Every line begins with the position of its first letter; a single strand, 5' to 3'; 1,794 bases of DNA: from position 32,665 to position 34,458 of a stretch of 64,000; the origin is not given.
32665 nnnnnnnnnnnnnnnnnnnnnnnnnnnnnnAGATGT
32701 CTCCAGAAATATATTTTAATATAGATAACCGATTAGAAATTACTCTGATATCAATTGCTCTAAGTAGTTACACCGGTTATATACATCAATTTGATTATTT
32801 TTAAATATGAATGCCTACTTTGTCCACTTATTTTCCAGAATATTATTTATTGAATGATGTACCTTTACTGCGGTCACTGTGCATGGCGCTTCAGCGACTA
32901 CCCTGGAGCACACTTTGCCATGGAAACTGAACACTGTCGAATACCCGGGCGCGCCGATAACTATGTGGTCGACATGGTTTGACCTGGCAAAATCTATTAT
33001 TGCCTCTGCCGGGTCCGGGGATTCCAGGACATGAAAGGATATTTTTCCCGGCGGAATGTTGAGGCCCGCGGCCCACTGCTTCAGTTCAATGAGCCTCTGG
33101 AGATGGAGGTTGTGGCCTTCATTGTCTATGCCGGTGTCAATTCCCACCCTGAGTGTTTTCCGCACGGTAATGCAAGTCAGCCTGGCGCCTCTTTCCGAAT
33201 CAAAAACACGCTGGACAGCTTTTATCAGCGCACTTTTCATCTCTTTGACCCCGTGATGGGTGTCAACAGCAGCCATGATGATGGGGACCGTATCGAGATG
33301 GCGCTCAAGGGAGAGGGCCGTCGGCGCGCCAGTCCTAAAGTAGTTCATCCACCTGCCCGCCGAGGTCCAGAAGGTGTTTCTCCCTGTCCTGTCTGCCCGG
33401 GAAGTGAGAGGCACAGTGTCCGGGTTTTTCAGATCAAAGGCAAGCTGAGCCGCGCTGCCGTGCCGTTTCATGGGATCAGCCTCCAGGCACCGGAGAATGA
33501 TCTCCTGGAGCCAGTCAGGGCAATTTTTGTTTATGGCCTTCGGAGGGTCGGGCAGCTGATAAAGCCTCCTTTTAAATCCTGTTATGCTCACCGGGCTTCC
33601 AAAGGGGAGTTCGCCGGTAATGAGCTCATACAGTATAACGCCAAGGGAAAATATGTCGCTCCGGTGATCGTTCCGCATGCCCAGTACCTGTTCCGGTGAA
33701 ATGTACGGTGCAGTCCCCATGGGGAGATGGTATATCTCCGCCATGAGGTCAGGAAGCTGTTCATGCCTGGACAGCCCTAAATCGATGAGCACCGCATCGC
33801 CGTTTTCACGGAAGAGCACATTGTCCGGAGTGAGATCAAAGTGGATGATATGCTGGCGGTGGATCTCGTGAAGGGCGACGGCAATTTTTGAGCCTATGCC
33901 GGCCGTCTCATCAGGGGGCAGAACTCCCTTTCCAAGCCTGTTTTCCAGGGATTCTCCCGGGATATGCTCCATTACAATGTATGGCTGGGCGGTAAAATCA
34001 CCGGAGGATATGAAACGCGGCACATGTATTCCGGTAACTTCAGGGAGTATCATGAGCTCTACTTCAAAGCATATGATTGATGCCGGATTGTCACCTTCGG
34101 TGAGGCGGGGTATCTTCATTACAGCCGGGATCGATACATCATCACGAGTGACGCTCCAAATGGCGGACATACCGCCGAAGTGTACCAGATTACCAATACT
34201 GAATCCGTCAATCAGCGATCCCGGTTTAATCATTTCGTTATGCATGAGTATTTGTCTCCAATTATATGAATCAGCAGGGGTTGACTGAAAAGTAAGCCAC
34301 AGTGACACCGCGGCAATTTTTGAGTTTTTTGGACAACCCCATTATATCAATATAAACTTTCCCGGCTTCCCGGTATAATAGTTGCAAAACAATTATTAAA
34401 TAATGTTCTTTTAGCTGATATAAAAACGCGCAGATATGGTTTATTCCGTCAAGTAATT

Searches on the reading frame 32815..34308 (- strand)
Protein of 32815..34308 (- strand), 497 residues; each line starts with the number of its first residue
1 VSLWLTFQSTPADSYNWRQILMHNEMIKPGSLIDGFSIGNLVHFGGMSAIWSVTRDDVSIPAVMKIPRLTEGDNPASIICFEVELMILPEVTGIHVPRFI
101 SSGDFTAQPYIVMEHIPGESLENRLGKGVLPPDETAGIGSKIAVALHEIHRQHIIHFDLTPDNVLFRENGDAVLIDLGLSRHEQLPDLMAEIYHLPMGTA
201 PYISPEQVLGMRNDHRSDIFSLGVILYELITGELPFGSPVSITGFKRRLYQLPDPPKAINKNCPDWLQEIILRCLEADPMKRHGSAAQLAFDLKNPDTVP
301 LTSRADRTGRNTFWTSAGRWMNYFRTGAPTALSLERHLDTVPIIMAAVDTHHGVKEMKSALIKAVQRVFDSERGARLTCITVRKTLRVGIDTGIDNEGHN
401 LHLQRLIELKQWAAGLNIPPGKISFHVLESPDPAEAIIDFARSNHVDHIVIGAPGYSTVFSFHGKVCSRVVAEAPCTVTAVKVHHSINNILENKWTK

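Call 9: find_encoding_contigs(protein=window:32815-34308:-, flank=10000, max_places=10)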
Protein window:32815-34308:- (497 aa): no gene with exactly this product is on record in the collection.

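Call 10: find_related_loci(query=window:32815-34308:-, collection=genome_contigs, flank=10000)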
Query window:32815-34308:- (497 aa) in genome_contigs; peptide patterns used: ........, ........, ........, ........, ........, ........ (x = any residue, [..] = any of these).
272 stretches matched a pattern; 254 encode a relative of the query (tblastn E <= 1e-3); the best 80 are kept; 80 distinct loci.
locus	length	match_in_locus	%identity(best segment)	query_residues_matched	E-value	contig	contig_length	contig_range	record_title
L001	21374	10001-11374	63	25-482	0e+0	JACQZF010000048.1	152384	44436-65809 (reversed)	MAG: Nitrospirae bacterium isolate NC_groundwater_1560_Pr4_S-0.65um_46_16 SR1-18-Sp65_coassembly_scaffold_167328, whole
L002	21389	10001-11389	53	24-482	5e-164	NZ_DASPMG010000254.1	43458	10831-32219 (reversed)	MAG: Azospirillum sp. isolate SMAG_U12086 k141_331088, whole genome shotgun sequence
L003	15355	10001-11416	52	12-483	6e-160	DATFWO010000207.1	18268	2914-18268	MAG TPA_asm: Burkholderiales bacterium isolate SMAG_U9493 k141_19389744, whole genome shotgun sequence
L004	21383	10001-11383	52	22-482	3e-158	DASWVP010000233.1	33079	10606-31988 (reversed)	MAG TPA_asm: Azospirillum sp. isolate SMAG_U3633 k141_619007, whole genome shotgun sequence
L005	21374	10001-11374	51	25-482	3e-157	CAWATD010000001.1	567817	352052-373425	MAG: uncultured Acidobacteriota bacterium isolate MFD02134.bin.2.124 genome assembly, contig: contig_13303, whole genome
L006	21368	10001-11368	50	30-485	2e-157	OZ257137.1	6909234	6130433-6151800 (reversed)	MAG: Burkholderiales bacterium isolate 128e66b9-d80d-4fbb-ab6b-9336eb2d31d1 genome assembly, chromosome: 1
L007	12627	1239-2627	52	24-482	7e-157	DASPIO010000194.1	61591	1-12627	MAG TPA_asm: Azospirillum sp. isolate SMAG_U11985 k141_253399, whole genome shotgun sequence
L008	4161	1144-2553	49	30-483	1e-161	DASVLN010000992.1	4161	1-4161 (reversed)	MAG TPA_asm: Burkholderiaceae bacterium isolate SMAG_U3074 k141_213558, whole genome shotgun sequence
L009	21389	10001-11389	51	24-486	1e-156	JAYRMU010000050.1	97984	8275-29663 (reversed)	MAG: Thermoanaerobaculia bacterium isolate XM2_XAASGE4bin.10 k141_802498, whole genome shotgun sequence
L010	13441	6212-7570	52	30-482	2e-156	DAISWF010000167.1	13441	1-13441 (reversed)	MAG TPA_asm: Burkholderiaceae bacterium isolate CTOTU2289 NODE_2068_length_13441_cov_3.904826, whole genome shotgun sequ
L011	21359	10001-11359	51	30-482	2e-155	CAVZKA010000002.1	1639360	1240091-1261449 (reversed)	MAG: uncultured Acidobacteriota bacterium isolate MFD05442.bin.1.110 genome assembly, contig: contig_21240, whole genome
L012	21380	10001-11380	50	22-482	4e-155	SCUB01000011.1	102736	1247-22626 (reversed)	MAG: Xanthobacteraceae bacterium isolate FW602_bin.18 FW602_bin.18-61491, whole genome shotgun sequence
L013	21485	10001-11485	49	4-483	2e-154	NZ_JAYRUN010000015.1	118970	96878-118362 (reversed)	MAG: Ideonella sp. isolate NJ_NJASGE2bin.31 NODE_184_length_118970_cov_3.734153, whole genome shotgun sequence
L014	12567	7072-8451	51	24-483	3e-154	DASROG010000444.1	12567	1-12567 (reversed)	MAG TPA_asm: Myxococcaceae bacterium isolate SMAG_U10262 k141_1372816, whole genome shotgun sequence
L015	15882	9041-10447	51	27-488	3e-154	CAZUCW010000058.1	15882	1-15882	MAG TPA_asm: uncultured Aquabacterium sp. isolate SRP257259_co1_30 genome assembly, contig: NODE_4743_length_15882_cov_1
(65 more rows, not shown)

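Call 11: search_protein_families(library=pfam, proteins=[window:32815-34308:-], max_evalue=0.01)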
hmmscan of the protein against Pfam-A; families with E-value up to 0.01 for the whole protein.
window:32815-34308:- (497 aa): 7 families
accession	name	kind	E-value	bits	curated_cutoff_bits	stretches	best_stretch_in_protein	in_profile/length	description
PF00069.31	Pkinase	-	2.1e-31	109.7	31.7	1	46-285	11-254/263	Protein kinase domain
PF07714.23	PK_Tyr_Ser-Thr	-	3.2e-22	79.5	23.1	1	50-283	19-249/258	Protein tyrosine and serine/threonine kinase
PF00582.32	Usp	-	3.4e-12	47.6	24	1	344-482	5-141/141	Universal stress protein family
PF01636.29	APH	-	1.5e-08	35.2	23.2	1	55-151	18-109/239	Phosphotransferase enzyme family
PF03109.22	ABC1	-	1.7e-05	24.6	22.9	1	92-182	128-216/244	ABC1 atypical kinase-like domain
PF06293.20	Kdo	-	0.00014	21.8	21.3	1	93-182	72-171/207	Lipopolysaccharide kinase (Kdo/WaaP) family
PF01163.29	RIO1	-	0.0055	16.8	22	0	93-178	69-149/187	RIO domain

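Call 14: find_homologous_proteins(query=window:32815-34308:-, max_evalue=1e-50)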
Query window:32815-34308:- (497 aa): 5377 proteins with E <= 1e-50 among 8000 candidates; the best 120 are listed.
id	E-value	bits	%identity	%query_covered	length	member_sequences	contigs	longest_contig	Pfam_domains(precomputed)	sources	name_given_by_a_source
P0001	0.0e+0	1100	100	96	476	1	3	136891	PF07714.24,PF00069.32,PF03109.23,PF00582.33,PF01636.30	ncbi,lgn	-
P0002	1.5e-196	672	63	94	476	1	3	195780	PF06293.21,PF07714.24,PF00069.32,PF03109.23,PF00582.33,PF01636.30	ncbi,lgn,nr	ncbi:MAG: protein kinase [Nitrospirae bacterium]|nr:protein kinase [Nitrospirota bacterium]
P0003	1.8e-193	662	63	93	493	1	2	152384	PF07714.24,PF00069.32,PF03109.23,PF00582.33,PF01636.30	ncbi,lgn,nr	ncbi:MAG: protein kinase [Nitrospirae bacterium]|nr:protein kinase [Nitrospirota bacterium]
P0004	1.2e-191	656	63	91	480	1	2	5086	PF06293.21,PF07714.24,PF00069.32,PF03109.23,PF00582.33,PF01636.30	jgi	jgi:nucleotide-binding universal stress UspA family protein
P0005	4.1e-190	651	60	96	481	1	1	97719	PF06293.21,PF07714.24,PF00069.32,PF03109.23,PF00582.33,PF01636.30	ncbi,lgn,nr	ncbi:MAG: bifunctional serine/threonine-protein kinase/universal stress protein [Thermodesulfovibrio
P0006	3.6e-189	648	60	94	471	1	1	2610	PF06293.21,PF07714.24,PF00069.32,PF03109.23,PF00582.33,PF01636.30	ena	-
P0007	1.1e-188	646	63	91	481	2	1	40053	PF06293.21,PF07714.24,PF00069.32,PF03109.23,PF00582.33,PF01636.30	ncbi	ncbi:MAG: protein kinase domain-containing protein [Syntrophales bacterium]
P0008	8.3e-188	643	59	94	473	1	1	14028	PF07714.24,PF00069.32,PF03109.23,PF00582.33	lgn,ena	-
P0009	1.3e-187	642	60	93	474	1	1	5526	PF06293.21,PF07714.24,PF00069.32,PF03109.23,PF00582.33,PF01636.30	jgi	jgi:eukaryotic-like serine/threonine-protein kinase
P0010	9.4e-187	640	62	91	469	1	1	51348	PF06293.21,PF07714.24,PF00069.32,PF03109.23,PF00582.33,PF01636.30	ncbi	-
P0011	1.7e-186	639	60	91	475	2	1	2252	PF06293.21,PF07714.24,PF00069.32,PF03109.23,PF00582.33,PF01636.30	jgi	jgi:serine/threonine protein kinase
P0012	2.1e-186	639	60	93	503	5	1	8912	PF07714.24,PF00069.32,PF03109.23,PF00582.33,PF01636.30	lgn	-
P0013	3.9e-186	638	58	95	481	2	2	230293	PF06293.21,PF07714.24,PF00069.32,PF03109.23,PF00582.33,PF01636.30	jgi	jgi:non-specific serine/threonine protein kinase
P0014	4.9e-186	637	61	93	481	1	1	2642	PF06293.21,PF07714.24,PF00069.32,PF03109.23,PF01163.29,PF00582.33,PF01636.30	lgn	-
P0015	1.3e-185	636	60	91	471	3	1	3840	PF06293.21,PF07714.24,PF00069.32,PF03109.23,PF00582.33,PF01636.30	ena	-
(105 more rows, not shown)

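Call 15: find_encoding_contigs(protein=P0001, flank=10000, max_places=10)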
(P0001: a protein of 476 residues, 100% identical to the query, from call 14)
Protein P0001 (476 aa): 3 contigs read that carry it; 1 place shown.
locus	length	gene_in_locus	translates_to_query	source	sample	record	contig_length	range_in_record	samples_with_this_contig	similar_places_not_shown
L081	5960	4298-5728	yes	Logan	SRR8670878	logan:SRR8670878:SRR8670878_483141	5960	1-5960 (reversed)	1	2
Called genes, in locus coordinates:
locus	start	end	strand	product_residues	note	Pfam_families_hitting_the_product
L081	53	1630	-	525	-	PF00682:HMGL-like, PF22617:HCS_D2, PF08502:LeuA_dimer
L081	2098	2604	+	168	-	-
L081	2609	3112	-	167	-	PF02915:Rubrerythrin, PF21349:RUBY_RBDX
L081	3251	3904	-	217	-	PF01545:Cation_efflux (weak)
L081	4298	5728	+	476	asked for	PF00069:Pkinase, PF01636:APH (faint), PF07714:PK_Tyr_Ser-Thr, PF03109:ABC1 (weak), PF00582:Usp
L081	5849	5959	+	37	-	?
